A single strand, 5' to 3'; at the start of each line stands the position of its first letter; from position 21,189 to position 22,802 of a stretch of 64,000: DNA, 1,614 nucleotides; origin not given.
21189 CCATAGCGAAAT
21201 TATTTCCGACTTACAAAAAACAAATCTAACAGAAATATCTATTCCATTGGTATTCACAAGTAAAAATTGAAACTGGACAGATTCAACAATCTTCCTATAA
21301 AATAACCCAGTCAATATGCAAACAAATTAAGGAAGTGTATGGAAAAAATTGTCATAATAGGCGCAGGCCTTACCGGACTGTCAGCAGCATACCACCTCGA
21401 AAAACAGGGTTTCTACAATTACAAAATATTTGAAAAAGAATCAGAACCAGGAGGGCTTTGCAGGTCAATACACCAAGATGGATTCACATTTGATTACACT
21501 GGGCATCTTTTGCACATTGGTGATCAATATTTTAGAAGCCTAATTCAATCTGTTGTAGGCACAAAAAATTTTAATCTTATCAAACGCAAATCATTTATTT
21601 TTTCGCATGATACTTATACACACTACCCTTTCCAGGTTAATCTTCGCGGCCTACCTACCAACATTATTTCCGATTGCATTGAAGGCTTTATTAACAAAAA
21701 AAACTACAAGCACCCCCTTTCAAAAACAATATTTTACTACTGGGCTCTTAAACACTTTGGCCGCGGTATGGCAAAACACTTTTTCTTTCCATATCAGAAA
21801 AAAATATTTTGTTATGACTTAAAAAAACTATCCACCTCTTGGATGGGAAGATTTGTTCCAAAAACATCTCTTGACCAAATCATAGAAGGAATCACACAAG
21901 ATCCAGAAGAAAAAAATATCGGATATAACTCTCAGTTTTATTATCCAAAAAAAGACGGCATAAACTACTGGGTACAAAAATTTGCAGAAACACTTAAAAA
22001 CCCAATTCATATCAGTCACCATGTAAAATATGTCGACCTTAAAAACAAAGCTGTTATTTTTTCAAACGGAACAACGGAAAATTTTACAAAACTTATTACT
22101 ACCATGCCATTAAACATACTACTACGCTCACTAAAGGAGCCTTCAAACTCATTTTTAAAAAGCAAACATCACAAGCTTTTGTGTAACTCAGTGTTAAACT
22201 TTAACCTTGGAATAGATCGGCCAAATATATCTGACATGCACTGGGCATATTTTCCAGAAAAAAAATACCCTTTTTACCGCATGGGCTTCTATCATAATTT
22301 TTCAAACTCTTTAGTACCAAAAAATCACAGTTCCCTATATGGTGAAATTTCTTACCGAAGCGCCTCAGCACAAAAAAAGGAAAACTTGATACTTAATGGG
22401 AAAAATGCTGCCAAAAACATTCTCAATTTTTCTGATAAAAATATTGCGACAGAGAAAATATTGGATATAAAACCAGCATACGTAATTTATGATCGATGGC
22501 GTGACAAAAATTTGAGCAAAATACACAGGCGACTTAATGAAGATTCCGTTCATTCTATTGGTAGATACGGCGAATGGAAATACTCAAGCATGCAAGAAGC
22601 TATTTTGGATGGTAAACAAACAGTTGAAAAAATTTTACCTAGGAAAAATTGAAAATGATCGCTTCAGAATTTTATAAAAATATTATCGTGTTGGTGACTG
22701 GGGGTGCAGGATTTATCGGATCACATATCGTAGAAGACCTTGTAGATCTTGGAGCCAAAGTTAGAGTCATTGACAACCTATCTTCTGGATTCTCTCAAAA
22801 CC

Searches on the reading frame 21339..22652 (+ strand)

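Call 34: search_protein_families(library=ncbifam, proteins=[window:21339-22652:+], max_evalue=0.00001)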
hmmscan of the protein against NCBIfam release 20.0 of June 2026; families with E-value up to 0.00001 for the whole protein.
window:21339-22652:+ (437 aa): 18 families
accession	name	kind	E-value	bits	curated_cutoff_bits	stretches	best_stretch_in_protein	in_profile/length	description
NF005548.0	PRK07208.1-4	equivalog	1.2e-49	169.3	389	1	2-433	4-451/488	hypothetical protein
NF005547.0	PRK07208.1-3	equivalog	1.5e-42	145.9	380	1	3-433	6-442/465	hypothetical protein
NF005545.0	PRK07208.1-1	equivalog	6.8e-26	90.7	451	1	4-433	10-462/504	hypothetical protein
NF005560.0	PRK07233.1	equivalog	1.3e-17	63.8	252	1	3-321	2-314/435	hypothetical protein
NF005546.0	PRK07208.1-2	equivalog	1.5e-16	60.1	418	2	82-433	115-503/527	hypothetical protein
NF008845.0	PRK11883.1-5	equivalog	5.4e-12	44.7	560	1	2-278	5-305/468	protoporphyrinogen oxidase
TIGR03467.1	HpnE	equivalog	1.5e-11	44.3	283.05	1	4-95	1-92/430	hydroxysqualene dehydroxylase HpnE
NF005549.0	PRK07208.1-5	equivalog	8.6e-11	41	587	1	2-65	5-71/534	hypothetical protein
TIGR02734.1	crtI_fam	subfamily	3.2e-10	39.3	238.1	1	4-53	1-49/504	phytoene desaturase family protein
NF058655.1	CrtID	equivalog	6.1e-10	38.5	640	1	4-54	1-50/478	bifunctional phytoene desaturase/3,4-desaturase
NF008843.0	PRK11883.1-3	equivalog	6.2e-10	38.7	406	1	1-113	1-120/424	protoporphyrinogen oxidase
NF042421.1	hydcarot_desat_CrtD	equivalog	2.1e-09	36.4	500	1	1-60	1-59/487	1-hydroxycarotenoid 3,4-desaturase CrtD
TIGR00031.1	UDP-GALP_mutase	equivalog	4e-09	35.9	303.75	0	3-172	3-175/378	UDP-galactopyranose mutase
NF009410.0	PRK12771.1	subfamily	2.2e-07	29.8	516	1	3-42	140-178/566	NAD(P)-binding protein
TIGR00562.1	proto_IX_ox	equivalog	1.3e-06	27.3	97.85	1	2-69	3-64/470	protoporphyrinogen oxidase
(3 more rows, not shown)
